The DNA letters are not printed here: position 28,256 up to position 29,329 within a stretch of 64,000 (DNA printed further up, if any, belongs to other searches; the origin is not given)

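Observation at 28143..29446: Recombinase-less HNH cassette inserted at the 3' end of tilS, bracketed by the intact tilS C-terminus and a diverged orphan copy of it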

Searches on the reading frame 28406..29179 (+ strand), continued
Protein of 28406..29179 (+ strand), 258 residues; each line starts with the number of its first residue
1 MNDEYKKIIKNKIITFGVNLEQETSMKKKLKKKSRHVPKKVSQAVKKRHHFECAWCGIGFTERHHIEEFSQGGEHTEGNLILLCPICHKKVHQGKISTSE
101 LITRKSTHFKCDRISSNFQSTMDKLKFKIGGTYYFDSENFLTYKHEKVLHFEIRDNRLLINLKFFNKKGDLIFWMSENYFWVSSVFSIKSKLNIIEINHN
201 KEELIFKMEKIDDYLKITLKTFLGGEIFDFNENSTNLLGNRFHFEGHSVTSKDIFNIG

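Call 43: predict_structure(alignment_id=A1)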
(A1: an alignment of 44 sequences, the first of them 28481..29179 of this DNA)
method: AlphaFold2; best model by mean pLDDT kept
length: 233 residues; sequences in the alignment: 44
mean_pLDDT: 90.1   pTM: 0.77
mean pLDDT of the five models: 90.1, 89.3, 88.0, 83.8, 83.0
residues with pLDDT >= 90: 156; 70-90: 70; 50-70: 5; < 50: 2
segments of 3 or more residues with pLDDT < 50: none
pLDDT, mean of each block of 10 residues (from residue 1): 65 95 90 89 92 94 90 85 77 88 97 95 95 93 88 86 91 89 96 95 96 93 95 92
secondary structure, 60 per line:
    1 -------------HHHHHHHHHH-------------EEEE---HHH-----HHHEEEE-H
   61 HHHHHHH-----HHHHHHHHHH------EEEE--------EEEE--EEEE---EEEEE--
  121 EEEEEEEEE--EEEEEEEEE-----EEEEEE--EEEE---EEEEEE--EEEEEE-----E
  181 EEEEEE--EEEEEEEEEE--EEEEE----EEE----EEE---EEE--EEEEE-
elements in order: H14-23 E37-40 E55-58 H60-67 H73-82 E89-92 E101-104 E107-110 E114-118 E121-129 E132-140 E146-151 E154-157 E161-166 E169-174 E180-186 E189-198 E201-205 E210-212 E217-219 E223-225 E228-232
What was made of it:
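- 28481..29182 (+): HNH nuclease gene, 233 aa (the longest ORF starts at 28406). AlphaFold model has pLDDT 90 (call 43).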

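Call 46: fold_search(model_id=the predicted structure, library=pdb)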
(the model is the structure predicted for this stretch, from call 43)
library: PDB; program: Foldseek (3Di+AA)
matches with E <= 10: 240; with E <= 0.001: 0
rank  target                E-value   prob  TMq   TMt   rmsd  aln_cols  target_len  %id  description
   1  6ghc_A                3.7e-03  1.00  0.27  0.23   3.9        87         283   26  Modification dependent EcoKMcrA restriction endonuclease (released 2018-08-08)
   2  9liq_A                7.5e-03  1.00  0.27  0.13   1.9        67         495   30  CryoEM Structures Uncover the Unexpected Hinges of IscB for Enhanced Gene Editing (released 2026-01-21)
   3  6ghc_B                1.7e-02  1.00  0.25  0.21   3.8        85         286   24  Modification dependent EcoKMcrA restriction endonuclease (released 2018-08-08)
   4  5zmm_C                7.9e-02  1.00  0.26  0.12   3.2        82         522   23  Structure of the Type IV phosphorothioation-dependent restriction endonuclease ScoMcrA (released 2018-09-26)
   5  5zmm_D                1.0e-01  1.00  0.26  0.13   3.2        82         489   23  Structure of the Type IV phosphorothioation-dependent restriction endonuclease ScoMcrA (released 2018-09-26)
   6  5zmm_A                1.1e-01  1.00  0.26  0.12   3.2        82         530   23  Structure of the Type IV phosphorothioation-dependent restriction endonuclease ScoMcrA (released 2018-09-26)
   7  5zmm_F                1.2e-01  1.00  0.26  0.13   3.2        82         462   23  Structure of the Type IV phosphorothioation-dependent restriction endonuclease ScoMcrA (released 2018-09-26)
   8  5zmm_E                1.3e-01  1.00  0.26  0.12   3.2        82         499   23  Structure of the Type IV phosphorothioation-dependent restriction endonuclease ScoMcrA (released 2018-09-26)
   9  5zmm_B                2.1e-01  1.00  0.26  0.12   3.2        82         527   23  Structure of the Type IV phosphorothioation-dependent restriction endonuclease ScoMcrA (released 2018-09-26)
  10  9sjn_A                3.2e-01  0.98  0.20  0.14   3.6        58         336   28  Type I-F_HNH variant Cascade target-free RNP, HNH domain in outwards position (released 2026-02-18)
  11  8csz_D                4.9e-01  0.20  0.22  0.11  22.1       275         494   12  IscB and wRNA bound to Target DNA (released 2022-06-15)
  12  9c1h_2                5.2e-01  0.02  0.10  0.04  17.2       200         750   12  Rhesus rotavirus (upright structure at 2.88 Angstrom resolution) (released 2025-04-30)
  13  9sjd_A                5.4e-01  0.96  0.20  0.14   3.8        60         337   28  Type I-F_HNH variant Cascade bound to dsDNA, HNH domain in outwards position (released 2026-02-18)
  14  9lir_D                5.7e-01  0.99  0.22  0.10   1.2        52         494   31  CryoEM Structures Uncover the Unexpected Hinges of IscB for Enhanced Gene Editing (released 2026-01-21)
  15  4h9d_C                5.7e-01  0.80  0.20  0.48   5.4        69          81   20  Crystal Structure of Mn-dependent Gme HNH nicking endonuclease from Geobacter metallireducens GS-15, Northeast Structu (released 2012-10-10)
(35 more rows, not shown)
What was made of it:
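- On McrA-like type IV restriction / defence nuclease: Foldseek 6ghc E = 3.7e-3 and 5zmm (call 46).
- Closest known: Free-standing HNH homing endonucleases of phages, such as T4 mobE. Different: Known enzymes have extended helical DNA-binding modules, whereas this one has a compact all-beta C-terminal domain (calls 43, 46).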

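Call 52: fold_search(model_id=the predicted structure, library=viral)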
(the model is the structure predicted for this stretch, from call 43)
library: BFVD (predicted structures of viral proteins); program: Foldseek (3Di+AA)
matches with E <= 10: 413; with E <= 0.001: 3
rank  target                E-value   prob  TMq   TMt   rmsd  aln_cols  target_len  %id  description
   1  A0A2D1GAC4            3.5e-04  1.00  0.28  0.24   4.3        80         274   29  HNH nuclease domain-containing protein [Mycobacterium phage Demsculpinboyz]
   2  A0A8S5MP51            7.3e-04  1.00  0.30  0.44   2.2        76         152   36  HNHc [Podoviridae sp. ctoqT5]
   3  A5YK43                9.6e-04  1.00  0.27  0.33   2.0        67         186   34  HNH nuclease domain-containing protein [Mycobacterium phage Tweety]
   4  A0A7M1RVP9            2.3e-03  1.00  0.27  0.37   2.2        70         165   27  HNH nuclease domain-containing protein [uncultured phage cr118_1]
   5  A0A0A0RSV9            3.6e-03  1.00  0.24  0.39   8.2        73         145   30  HNH homing endonuclease [Bacillus phage Moonbeam]
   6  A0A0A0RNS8            4.3e-03  1.00  0.28  0.26   1.9        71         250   31  HNH homing endonuclease [Bacillus phage Pascal]
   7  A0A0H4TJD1            5.6e-03  1.00  0.26  0.39   4.1        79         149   26  (no name in the UniProt tables at hand)
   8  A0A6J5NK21            6.6e-03  1.00  0.22  0.47   2.5        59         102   30  HNHc domain containing protein [uncultured Caudovirales phage]
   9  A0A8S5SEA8            8.1e-03  1.00  0.28  0.71   1.6        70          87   30  HNHc [Siphoviridae sp. ct3q24]
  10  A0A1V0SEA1            8.6e-03  1.00  0.24  0.46   7.4        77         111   22  HNH endonuclease [Indivirus ILV1]
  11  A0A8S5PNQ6            9.1e-03  1.00  0.23  0.37   8.5        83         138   26  HNH endonuclease [Siphoviridae sp. ctAiL5]
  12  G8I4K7                1.1e-02  1.00  0.24  0.36   6.1        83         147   24  HNH protein [Mycobacterium phage DS6A]
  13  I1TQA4                1.1e-02  1.00  0.22  0.42   9.1        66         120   26  (no name in the UniProt tables at hand)
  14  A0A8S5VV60            1.2e-02  1.00  0.28  0.17   2.8        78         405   31  (no name in the UniProt tables at hand)
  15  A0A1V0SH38            1.2e-02  0.87  0.25  0.19  23.8       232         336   14  HNH endonuclease [Hokovirus HKV1]
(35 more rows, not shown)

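Call 53: search_dna_similar(query=window:28481-29179:+, collection=plasmids, mode=protein, max_evalue=1e-10, max_rows=15)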
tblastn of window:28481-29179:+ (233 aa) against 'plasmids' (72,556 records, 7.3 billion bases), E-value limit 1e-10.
No match.

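Call 54: search_dna_similar(query=window:28481-29179:+, collection=phages, mode=protein, max_evalue=1e-10, max_rows=15)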
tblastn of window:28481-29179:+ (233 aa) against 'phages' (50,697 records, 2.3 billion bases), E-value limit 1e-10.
No match.
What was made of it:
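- Tried and rejected: No tblastn match at 1e-10 in PLSDB or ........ (calls 53, 54).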

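Call 57: search_protein_families(library=ncbifam, proteins=[window:28481-29179:+], max_evalue=0.00001)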
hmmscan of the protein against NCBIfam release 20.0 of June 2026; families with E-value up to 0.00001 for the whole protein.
window:28481-29179:+ (233 aa): 1 family
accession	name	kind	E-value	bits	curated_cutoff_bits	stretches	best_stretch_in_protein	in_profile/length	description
NF040563.1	guided_IscB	equivalog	1.6e-08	34.1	175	1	14-79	181-252/314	RNA-guided endonuclease IscB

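Call 59: find_homologous_proteins(query=L087:3374-4957:+, max_evalue=1e-80)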
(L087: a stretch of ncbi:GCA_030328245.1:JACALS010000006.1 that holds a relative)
Query L087:3374-4957:+ (528 aa): 202 proteins with E <= 1e-80 among 8000 candidates; the best 120 are listed.
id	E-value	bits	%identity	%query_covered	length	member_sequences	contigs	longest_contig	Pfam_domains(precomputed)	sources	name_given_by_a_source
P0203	0.0e+0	1148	95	100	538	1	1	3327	PF01734.28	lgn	-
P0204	0.0e+0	1148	96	100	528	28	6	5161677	PF01734.28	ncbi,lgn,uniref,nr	ncbi:patatin-like phospholipase family protein [Chryseobacterium rhizoplanae]|uniref:patatin-like ph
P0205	0.0e+0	1145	95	100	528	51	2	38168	PF01734.28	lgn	-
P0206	0.0e+0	1126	94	100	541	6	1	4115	PF01734.28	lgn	-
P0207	0.0e+0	1112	92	100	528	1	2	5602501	PF01734.28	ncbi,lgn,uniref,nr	ncbi:Patatin-like phospholipase [Chryseobacterium nakagawai]|uniref:Patatin n=1 Tax=Chryseobacterium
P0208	0.0e+0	1098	91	100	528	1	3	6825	PF01734.28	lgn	-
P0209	0.0e+0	1094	90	100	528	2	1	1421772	PF01734.28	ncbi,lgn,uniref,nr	ncbi:NTE family protein [Chryseobacterium ureilyticum]|uniref:NTE family protein n=1 Tax=Chryseobact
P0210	0.0e+0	1093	91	100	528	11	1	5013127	PF01734.28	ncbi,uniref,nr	ncbi:patatin [Chryseobacterium sp. G0186]|uniref:patatin-like phospholipase family protein n=1 Tax=C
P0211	0.0e+0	1090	90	100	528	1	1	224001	PF01734.28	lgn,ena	-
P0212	0.0e+0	1090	90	100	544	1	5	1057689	PF01734.28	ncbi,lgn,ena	-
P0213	0.0e+0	1090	90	100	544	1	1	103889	PF01734.28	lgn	-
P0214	0.0e+0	1089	90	100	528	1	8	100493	PF01734.28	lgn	-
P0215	0.0e+0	1088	90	100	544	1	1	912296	PF01734.28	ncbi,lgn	-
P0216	0.0e+0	1088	90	100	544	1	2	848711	PF01734.28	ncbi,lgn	-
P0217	0.0e+0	1088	90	100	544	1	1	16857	PF01734.28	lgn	-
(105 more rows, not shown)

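Call 60: find_encoding_contigs(protein=P0204, flank=3000, max_places=4)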
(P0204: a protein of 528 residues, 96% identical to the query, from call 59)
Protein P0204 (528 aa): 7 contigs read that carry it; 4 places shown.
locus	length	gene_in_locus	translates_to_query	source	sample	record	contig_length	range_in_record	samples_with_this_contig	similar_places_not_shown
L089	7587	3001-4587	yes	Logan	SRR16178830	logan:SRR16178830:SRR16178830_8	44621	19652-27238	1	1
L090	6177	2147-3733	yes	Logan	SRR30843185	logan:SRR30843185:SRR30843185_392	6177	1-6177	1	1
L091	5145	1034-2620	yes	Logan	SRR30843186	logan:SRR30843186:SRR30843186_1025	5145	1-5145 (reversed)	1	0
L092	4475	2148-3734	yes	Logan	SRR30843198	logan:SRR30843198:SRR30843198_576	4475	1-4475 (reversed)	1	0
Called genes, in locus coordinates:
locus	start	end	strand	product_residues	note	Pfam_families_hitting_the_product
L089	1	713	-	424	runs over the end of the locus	PF26696:PTL_trimer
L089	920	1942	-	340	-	PF00195:Chal_sti_synt_N (weak), PF08545:ACP_syn_III, PF08541:ACP_syn_III_C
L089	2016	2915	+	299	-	PF01544:CorA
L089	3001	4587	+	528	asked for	PF01734:Patatin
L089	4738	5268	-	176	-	PF02525:Flavodoxin_2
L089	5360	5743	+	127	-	PF01638:HxlR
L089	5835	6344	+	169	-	-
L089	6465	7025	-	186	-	PF03352:Adenine_glyco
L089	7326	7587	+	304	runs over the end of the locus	PF12146:Hydrolase_4, PF00561:Abhydrolase_1, PF12697:Abhydrolase_6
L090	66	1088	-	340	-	PF00195:Chal_sti_synt_N (weak), PF08545:ACP_syn_III, PF08541:ACP_syn_III_C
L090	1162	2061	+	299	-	PF01544:CorA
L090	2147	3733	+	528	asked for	PF01734:Patatin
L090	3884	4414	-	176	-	PF02525:Flavodoxin_2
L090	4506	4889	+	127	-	PF01638:HxlR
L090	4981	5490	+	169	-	-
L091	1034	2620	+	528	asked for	PF01734:Patatin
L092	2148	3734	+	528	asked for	PF01734:Patatin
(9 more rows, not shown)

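Call 61: find_encoding_contigs(protein=P0207, flank=3000, max_places=2)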
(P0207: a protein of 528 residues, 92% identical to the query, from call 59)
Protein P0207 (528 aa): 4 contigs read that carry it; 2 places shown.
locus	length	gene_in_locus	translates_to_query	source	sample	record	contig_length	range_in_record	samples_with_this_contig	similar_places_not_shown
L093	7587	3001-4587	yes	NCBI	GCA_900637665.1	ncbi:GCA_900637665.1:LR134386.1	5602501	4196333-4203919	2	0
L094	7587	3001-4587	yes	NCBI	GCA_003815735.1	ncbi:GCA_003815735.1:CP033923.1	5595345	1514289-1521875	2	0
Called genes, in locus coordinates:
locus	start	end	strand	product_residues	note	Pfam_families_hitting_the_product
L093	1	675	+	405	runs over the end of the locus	PF00085:Thioredoxin, PF03190:Thioredox_DsbH, PF13098:Thioredoxin_2, PF13899:Thioredoxin_7 (weak)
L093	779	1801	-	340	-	PF00195:Chal_sti_synt_N (weak), PF08545:ACP_syn_III, PF08541:ACP_syn_III_C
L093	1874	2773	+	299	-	PF01544:CorA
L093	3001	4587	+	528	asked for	PF01734:Patatin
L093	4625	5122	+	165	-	PF09965:DUF2199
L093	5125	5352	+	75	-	-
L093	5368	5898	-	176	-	PF02525:Flavodoxin_2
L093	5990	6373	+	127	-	PF01638:HxlR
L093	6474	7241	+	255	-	PF13688:Reprolysin_5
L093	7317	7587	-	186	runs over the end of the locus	PF03352:Adenine_glyco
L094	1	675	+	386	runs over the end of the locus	PF00085:Thioredoxin, PF03190:Thioredox_DsbH, PF13899:Thioredoxin_7 (weak), PF13098:Thioredoxin_2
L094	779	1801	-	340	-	PF00195:Chal_sti_synt_N (weak), PF08545:ACP_syn_III, PF08541:ACP_syn_III_C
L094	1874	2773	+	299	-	PF01544:CorA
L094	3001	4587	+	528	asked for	PF01734:Patatin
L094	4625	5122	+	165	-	PF09965:DUF2199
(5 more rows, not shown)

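Call 66: search_solved_structures(query=A1, max_evalue=1)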
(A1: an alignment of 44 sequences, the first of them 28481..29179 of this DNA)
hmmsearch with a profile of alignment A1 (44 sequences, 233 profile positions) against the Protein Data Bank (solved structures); distinct sequences matched with E-value up to 1: 20.
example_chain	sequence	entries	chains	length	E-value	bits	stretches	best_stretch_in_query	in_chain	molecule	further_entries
6ghc_A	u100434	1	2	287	3.4e-08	36.4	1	30-74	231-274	5-methylcytosine-specific restriction enzyme A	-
9nvu_P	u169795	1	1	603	2.3e-07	33.7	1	15-79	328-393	OrufIscB-REC-swap 49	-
6me0_C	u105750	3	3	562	1.6e-06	31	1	32-67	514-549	Maturase reverse transcriptase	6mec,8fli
7utn_D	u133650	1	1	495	4e-06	29.6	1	13-83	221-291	IscB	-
7xht_A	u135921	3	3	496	4e-06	29.6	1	13-83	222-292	OgeuIscB | IscB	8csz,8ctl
9liq_A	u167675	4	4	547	4.4e-06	29.5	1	13-83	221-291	Iscb | Iscb+Twin-Strep-tag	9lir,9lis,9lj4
11hr_A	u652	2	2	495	1e-05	28.3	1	13-83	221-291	IscB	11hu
11hx_A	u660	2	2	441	1.7e-05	27.5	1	13-83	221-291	IscB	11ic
9k2z_A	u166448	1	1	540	0.00052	22.7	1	9-64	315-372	HfmIscB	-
5zmm_A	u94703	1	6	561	0.0054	19.4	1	30-62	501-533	Uncharacterized protein McrA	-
5mkw_A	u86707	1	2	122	0.0061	19.2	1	37-80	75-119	DNA annealing helicase and endonuclease ZRANB3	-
8ydb_J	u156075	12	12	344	0.0062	19.2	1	34-66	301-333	Cas8f fusion with HNH | HNH endonuclease | a protein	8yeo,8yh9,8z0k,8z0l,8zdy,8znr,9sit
9sjn_A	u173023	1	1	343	0.0062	19.2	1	34-66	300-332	Cas8f fusion with HNH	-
8w1p_G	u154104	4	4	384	0.01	18.5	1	34-66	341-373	Cas8 | Cas8f fusion with HNH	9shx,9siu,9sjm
4uhp_A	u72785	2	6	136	0.015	17.9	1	34-67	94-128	LARGE COMPONENT OF PYOCIN AP41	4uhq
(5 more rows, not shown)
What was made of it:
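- On McrA-like type IV restriction / defence nuclease: Profile against PDB: 6ghc_A 3.4e-8 (call 66).
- Closest known: McrA-type. Same: The best structural and profile matches of the HNH domain are EcoKMcrA and ScoMcrA (calls 46, 66).
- The HNH domain is closest to McrA-type restriction enzymes and IscB (calls 46, 66).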

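Call 75: find_encoding_contigs(protein=P0063, flank=3000, max_places=2)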
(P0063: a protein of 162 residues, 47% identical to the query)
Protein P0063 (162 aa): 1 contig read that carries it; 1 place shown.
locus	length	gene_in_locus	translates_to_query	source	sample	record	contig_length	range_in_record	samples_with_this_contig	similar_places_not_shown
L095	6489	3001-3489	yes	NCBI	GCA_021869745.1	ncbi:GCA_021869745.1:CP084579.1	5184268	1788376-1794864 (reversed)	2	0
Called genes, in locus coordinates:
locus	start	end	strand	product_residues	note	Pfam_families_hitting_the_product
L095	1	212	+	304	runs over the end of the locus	PF12146:Hydrolase_4, PF00561:Abhydrolase_1, PF12697:Abhydrolase_6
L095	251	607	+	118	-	-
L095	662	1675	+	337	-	PF04173:DoxD, PF07680:DoxA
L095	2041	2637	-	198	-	-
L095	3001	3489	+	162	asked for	PF01844:HNH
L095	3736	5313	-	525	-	PF00083:Sugar_tr, PF07690:MFS_1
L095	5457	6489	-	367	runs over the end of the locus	PF25990:Beta-barrel_YknX (faint), PF00364:Biotin_lipoyl (faint), PF25917:BSH_RND, PF25919:BSH_CusB (faint), PF25954:Beta-barrel_RND_2 (weak)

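Call 76: search_protein_representatives(alignment_id=A1)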
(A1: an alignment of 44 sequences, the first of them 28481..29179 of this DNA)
Query: 44 sequences, 233 profile positions. Proteins with E-value up to 0.001 (for the whole library): 15599; up to 1e-10: 1008; up to 1e-30: 48. The best 150 are listed.
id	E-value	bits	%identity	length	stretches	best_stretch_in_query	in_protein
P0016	6.2e-83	294.1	-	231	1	5-232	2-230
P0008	3.9e-82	291.5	-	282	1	4-231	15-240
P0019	7.8e-82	290.5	-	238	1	3-230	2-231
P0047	1.6e-80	286.2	-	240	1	2-230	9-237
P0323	4.5e-79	281.5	-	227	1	6-232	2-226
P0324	4.8e-79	281.4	-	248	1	2-222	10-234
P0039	8.2e-79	280.6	-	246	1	2-218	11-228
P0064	1.5e-77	276.5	-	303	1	3-221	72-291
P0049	1.5e-77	276.5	-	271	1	3-228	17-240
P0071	3.5e-77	275.3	-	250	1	4-232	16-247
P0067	7.5e-77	274.2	-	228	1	7-232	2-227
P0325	8.9e-77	274.0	-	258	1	4-210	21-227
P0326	1.5e-76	273.2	-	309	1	3-232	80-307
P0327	9.5e-76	270.6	-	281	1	2-229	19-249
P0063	3.0e-75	269.0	-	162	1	7-165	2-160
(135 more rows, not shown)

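Call 80: find_encoding_contigs(protein=P0048, flank=4000, max_places=3)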
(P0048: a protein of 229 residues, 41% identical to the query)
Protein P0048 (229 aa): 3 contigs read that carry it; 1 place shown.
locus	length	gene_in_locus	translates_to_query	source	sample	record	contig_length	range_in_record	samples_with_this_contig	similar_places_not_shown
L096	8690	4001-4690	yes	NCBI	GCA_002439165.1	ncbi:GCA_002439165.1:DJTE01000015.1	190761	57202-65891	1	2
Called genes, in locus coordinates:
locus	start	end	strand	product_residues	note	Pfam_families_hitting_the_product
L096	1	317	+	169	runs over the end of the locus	-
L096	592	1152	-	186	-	PF03352:Adenine_glyco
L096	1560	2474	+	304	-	PF12146:Hydrolase_4, PF00561:Abhydrolase_1, PF12697:Abhydrolase_6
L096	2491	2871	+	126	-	-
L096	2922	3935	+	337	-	PF04173:DoxD, PF07680:DoxA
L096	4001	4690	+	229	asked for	PF01844:HNH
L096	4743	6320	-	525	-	PF00083:Sugar_tr, PF07690:MFS_1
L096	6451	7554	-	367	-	PF25919:BSH_CusB (faint), PF00364:Biotin_lipoyl (faint), PF25917:BSH_RND, PF25954:Beta-barrel_RND_2 (weak), PF25990:Beta-barrel_YknX (weak)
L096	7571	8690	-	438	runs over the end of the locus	PF02321:OEP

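Call 83: search_protein_families(library=padloc, proteins=[L013:1198-2274:+, L002:277-906:+, L002:2468-3334:-, L002:6221-6913:+, L016:1621-2520:+, L016:2583-3620:+, L001:5262-5774:+, L001:4795-5154:+, L001:3098-3934:+, L001:4057-4701:+], max_evalue=0.001)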
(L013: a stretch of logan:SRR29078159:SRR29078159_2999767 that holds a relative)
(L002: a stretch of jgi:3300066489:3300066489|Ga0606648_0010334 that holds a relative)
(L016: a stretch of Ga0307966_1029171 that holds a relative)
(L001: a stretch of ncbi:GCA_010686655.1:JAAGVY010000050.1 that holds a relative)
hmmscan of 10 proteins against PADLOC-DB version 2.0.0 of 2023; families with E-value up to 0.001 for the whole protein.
L013:1198-2274:+ (359 aa): 1 family
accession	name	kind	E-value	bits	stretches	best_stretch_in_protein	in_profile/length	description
PDLC02399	Aga_REase-PNTD1-PNTD2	-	4.9e-16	56.7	1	7-176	4-163/463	Class I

L002:277-906:+ (210 aa): 0 families

L002:2468-3334:- (288 aa): 0 families

L002:6221-6913:+ (231 aa): 0 families

L016:1621-2520:+ (300 aa): 3 families
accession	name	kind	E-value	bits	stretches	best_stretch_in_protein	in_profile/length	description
PDLC01652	WYL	-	2.2e-28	97.6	1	115-296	10-162/162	"CAS-I,CAS-II,CAS-III,CAS-IV,CAS-V,CAS-VI; associated_signaling"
PDLC01766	Cas3c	-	7.2e-14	48.9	1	107-299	120-316/1009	-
PDLC01457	WYL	-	1.2e-10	39.4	1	110-283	112-228/229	"CAS-I,CAS-II,CAS-III,CAS-IV,CAS-V,CAS-VI; associated_signaling"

L016:2583-3620:+ (346 aa): 0 families

L001:5262-5774:+ (171 aa): 0 families

L001:4795-5154:+ (120 aa): 0 families

L001:3098-3934:+ (279 aa): 0 families

L001:4057-4701:+ (215 aa): 0 families
